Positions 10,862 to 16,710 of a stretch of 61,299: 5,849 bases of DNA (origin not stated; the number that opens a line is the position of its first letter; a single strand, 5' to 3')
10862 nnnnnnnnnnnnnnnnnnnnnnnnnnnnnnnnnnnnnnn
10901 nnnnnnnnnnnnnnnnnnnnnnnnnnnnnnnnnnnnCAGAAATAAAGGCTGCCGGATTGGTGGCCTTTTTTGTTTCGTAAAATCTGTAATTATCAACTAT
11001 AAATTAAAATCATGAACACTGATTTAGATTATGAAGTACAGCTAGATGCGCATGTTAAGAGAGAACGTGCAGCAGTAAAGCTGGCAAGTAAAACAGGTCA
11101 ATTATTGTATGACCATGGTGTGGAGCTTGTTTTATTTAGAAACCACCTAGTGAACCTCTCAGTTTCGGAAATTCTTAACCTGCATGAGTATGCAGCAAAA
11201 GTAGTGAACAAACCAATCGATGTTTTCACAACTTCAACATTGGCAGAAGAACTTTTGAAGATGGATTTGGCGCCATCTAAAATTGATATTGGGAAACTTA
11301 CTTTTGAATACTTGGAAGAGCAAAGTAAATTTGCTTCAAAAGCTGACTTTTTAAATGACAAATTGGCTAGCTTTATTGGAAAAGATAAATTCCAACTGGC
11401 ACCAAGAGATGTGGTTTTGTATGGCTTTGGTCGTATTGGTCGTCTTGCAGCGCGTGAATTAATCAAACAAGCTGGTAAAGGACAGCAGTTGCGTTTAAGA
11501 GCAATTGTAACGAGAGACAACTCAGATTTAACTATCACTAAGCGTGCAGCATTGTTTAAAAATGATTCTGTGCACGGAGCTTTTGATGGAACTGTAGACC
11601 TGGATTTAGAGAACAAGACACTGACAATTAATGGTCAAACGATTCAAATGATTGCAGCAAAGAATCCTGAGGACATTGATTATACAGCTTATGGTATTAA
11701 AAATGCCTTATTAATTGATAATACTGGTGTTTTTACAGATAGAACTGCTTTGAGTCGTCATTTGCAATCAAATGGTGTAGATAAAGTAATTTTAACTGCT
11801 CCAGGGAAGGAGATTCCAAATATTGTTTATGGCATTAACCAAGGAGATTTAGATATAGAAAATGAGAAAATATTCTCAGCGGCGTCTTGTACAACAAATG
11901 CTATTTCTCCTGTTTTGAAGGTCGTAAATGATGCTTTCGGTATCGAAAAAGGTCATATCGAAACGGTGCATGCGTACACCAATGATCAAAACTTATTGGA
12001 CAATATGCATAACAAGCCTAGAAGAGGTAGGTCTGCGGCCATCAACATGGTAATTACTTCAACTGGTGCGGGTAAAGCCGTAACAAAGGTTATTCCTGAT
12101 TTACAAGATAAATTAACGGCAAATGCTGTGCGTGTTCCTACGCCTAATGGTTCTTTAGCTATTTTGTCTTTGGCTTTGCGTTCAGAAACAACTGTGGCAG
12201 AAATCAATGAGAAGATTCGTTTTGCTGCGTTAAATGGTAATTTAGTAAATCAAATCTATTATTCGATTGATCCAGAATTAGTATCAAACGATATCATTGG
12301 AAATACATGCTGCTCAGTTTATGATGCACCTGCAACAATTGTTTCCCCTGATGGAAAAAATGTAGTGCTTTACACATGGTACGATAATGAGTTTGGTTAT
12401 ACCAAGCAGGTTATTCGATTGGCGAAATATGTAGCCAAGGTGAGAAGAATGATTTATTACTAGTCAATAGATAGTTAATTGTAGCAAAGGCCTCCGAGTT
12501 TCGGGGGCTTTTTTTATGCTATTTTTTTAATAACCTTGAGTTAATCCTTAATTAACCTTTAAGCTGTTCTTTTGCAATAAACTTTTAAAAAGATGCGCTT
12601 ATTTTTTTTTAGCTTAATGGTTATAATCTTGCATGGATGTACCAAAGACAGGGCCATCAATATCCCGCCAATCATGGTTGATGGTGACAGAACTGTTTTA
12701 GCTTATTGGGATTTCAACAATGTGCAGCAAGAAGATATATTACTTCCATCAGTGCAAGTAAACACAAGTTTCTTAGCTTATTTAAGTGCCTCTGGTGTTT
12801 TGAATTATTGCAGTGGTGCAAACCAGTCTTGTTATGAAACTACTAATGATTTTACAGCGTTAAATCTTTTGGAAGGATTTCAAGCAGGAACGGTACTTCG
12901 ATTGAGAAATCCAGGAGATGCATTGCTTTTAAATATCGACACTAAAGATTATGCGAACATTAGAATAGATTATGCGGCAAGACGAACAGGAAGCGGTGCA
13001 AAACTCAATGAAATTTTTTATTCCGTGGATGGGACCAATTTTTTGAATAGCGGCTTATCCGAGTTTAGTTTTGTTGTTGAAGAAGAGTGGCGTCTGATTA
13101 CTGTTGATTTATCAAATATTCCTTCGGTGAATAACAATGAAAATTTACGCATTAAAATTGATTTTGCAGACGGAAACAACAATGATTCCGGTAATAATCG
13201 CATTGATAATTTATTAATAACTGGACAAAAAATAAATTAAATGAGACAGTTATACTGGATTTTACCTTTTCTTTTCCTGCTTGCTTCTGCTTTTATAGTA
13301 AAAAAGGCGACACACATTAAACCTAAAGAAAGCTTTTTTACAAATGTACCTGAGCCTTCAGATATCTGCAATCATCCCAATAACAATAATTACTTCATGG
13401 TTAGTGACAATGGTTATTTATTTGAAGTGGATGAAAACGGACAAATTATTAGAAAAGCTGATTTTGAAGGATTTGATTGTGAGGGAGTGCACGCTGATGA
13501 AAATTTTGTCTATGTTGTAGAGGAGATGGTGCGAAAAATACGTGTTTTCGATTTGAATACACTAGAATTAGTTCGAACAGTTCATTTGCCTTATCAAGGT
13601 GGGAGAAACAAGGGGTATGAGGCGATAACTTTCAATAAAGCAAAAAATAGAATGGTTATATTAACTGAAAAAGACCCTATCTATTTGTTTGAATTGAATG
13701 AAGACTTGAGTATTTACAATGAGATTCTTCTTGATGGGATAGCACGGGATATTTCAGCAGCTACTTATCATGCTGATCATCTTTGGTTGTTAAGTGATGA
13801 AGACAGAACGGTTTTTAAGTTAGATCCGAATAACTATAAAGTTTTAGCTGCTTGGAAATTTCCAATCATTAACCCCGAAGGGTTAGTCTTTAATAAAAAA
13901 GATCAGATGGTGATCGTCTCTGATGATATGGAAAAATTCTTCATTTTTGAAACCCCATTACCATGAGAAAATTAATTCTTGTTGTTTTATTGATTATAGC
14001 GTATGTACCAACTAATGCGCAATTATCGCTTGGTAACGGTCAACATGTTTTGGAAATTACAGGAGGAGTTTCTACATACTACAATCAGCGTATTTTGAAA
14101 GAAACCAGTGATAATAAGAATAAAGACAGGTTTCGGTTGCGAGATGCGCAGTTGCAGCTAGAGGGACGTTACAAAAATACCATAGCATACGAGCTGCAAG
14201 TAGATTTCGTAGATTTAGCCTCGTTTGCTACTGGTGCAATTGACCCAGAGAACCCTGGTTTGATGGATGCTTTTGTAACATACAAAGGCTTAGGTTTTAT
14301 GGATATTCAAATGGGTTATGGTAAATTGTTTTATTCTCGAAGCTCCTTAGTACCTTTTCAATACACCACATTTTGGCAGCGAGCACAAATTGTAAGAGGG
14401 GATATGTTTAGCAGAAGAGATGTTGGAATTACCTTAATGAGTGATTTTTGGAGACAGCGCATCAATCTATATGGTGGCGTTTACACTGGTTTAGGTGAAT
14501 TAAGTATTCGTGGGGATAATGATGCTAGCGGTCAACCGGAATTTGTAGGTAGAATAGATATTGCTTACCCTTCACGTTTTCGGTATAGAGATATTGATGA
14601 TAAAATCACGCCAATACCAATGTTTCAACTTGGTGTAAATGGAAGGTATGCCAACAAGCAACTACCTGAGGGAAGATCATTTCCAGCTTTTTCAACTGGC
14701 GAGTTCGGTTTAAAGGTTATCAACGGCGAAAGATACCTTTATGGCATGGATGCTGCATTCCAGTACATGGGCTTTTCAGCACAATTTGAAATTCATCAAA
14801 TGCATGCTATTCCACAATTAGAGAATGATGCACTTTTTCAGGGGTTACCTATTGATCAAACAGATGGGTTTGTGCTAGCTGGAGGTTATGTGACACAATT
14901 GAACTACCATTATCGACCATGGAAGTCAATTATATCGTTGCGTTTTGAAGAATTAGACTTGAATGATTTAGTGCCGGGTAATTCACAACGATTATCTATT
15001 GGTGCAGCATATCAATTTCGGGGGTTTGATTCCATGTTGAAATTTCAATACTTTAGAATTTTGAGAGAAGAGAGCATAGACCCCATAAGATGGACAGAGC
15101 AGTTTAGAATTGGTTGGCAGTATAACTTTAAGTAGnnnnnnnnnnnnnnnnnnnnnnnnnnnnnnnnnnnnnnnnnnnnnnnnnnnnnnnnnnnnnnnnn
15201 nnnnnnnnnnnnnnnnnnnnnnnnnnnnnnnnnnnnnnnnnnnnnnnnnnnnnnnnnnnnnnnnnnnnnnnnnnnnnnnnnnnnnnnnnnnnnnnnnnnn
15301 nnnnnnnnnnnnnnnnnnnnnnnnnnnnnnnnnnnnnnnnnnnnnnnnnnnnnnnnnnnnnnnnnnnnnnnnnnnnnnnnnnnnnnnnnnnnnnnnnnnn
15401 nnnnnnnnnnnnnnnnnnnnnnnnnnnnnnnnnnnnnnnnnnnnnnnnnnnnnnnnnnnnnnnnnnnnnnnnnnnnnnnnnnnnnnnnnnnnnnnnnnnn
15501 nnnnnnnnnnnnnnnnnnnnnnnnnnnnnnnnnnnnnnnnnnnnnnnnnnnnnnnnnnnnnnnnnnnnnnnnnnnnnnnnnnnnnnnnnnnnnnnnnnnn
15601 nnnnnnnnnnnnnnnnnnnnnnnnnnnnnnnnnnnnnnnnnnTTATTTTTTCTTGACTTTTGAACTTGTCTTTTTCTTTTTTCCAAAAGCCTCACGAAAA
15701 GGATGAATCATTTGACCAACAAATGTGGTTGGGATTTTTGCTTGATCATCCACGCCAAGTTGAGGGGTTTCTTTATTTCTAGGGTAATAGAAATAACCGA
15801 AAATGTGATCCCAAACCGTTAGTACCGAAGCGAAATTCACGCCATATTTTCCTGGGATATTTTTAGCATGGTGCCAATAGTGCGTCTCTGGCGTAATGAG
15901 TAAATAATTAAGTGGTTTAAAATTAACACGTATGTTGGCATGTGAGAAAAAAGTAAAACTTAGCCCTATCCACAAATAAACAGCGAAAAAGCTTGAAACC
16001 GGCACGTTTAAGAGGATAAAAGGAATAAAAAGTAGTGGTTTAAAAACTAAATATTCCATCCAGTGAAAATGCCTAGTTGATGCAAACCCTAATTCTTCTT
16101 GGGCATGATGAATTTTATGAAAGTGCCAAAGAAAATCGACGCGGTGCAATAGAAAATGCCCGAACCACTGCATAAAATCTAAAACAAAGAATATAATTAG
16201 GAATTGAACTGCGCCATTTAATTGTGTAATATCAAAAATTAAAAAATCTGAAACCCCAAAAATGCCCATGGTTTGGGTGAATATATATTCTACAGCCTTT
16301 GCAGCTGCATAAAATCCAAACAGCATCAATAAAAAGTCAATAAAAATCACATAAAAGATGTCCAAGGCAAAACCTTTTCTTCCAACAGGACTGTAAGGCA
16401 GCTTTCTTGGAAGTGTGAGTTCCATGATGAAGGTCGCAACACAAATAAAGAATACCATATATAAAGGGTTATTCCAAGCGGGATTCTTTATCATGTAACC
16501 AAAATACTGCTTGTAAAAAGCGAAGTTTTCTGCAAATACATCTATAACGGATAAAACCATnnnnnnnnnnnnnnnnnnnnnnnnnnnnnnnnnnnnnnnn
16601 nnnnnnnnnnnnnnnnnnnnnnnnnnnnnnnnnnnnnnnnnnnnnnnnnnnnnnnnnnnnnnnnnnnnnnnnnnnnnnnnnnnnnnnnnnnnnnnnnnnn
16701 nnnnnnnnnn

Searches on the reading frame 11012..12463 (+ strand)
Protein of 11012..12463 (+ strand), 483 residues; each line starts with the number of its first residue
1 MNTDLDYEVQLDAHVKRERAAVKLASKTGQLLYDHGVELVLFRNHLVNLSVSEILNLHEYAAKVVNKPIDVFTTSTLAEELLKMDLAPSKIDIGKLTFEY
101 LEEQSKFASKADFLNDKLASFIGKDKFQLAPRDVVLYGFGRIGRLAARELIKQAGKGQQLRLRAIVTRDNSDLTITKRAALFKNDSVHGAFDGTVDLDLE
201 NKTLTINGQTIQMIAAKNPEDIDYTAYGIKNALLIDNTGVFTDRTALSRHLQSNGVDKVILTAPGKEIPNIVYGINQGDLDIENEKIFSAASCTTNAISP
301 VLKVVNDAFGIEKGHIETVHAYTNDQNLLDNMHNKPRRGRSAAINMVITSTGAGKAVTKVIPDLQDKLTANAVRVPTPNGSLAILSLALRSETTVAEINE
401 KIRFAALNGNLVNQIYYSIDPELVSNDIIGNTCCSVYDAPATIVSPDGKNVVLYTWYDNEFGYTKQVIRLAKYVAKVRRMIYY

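Call 32: search_protein_families(library=pfam, proteins=[window:11012-12463:+], max_evalue=0.00001)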
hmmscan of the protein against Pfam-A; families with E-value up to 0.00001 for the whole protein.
window:11012-12463:+ (483 aa): 2 families
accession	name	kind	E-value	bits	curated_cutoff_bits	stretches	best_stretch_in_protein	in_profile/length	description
PF02800.25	Gp_dh_C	-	3.8e-44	150.5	24.4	1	299-457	2-158/158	Glyceraldehyde 3-phosphate dehydrogenase, C-terminal domain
PF00044.30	Gp_dh_N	-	3.1e-21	76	31.7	1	133-243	2-100/101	Glyceraldehyde 3-phosphate dehydrogenase, NAD binding domain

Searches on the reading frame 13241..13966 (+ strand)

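Call 32: search_protein_families(library=pfam, proteins=[window:13241-13966:+], max_evalue=0.00001)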
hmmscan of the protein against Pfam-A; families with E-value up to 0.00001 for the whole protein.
window:13241-13966:+ (241 aa): 2 families
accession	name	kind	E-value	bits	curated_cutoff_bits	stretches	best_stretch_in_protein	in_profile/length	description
PF06977.17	SdiA-regulated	-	2.8e-19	69.7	21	1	40-236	26-248/249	SdiA-regulated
PF13449.12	Phytase-like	-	1.3e-09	38.8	27.6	0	40-144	7-144/284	Esterase-like activity of phytase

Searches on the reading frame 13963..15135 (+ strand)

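Call 32: search_protein_families(library=pfam, proteins=[window:13963-15135:+], max_evalue=0.00001)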
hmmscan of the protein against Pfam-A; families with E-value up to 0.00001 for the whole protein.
window:13963-15135:+ (390 aa): 1 family
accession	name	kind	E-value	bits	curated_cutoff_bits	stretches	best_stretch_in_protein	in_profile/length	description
PF07396.17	Porin_O_P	-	6.8e-10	39.2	20.9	1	45-152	15-123/370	Phosphate-selective porin O and P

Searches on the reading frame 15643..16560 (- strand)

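Call 33: search_protein_families(library=pfam, proteins=[window:15643-16560:-], max_evalue=0.00001)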
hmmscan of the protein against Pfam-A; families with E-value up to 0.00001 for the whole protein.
window:15643-16560:- (305 aa): 1 family
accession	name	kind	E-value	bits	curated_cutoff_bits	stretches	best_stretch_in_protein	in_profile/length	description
PF04116.19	FA_hydroxylase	-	1.4e-23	84.2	31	1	120-255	1-131/132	Fatty acid hydroxylase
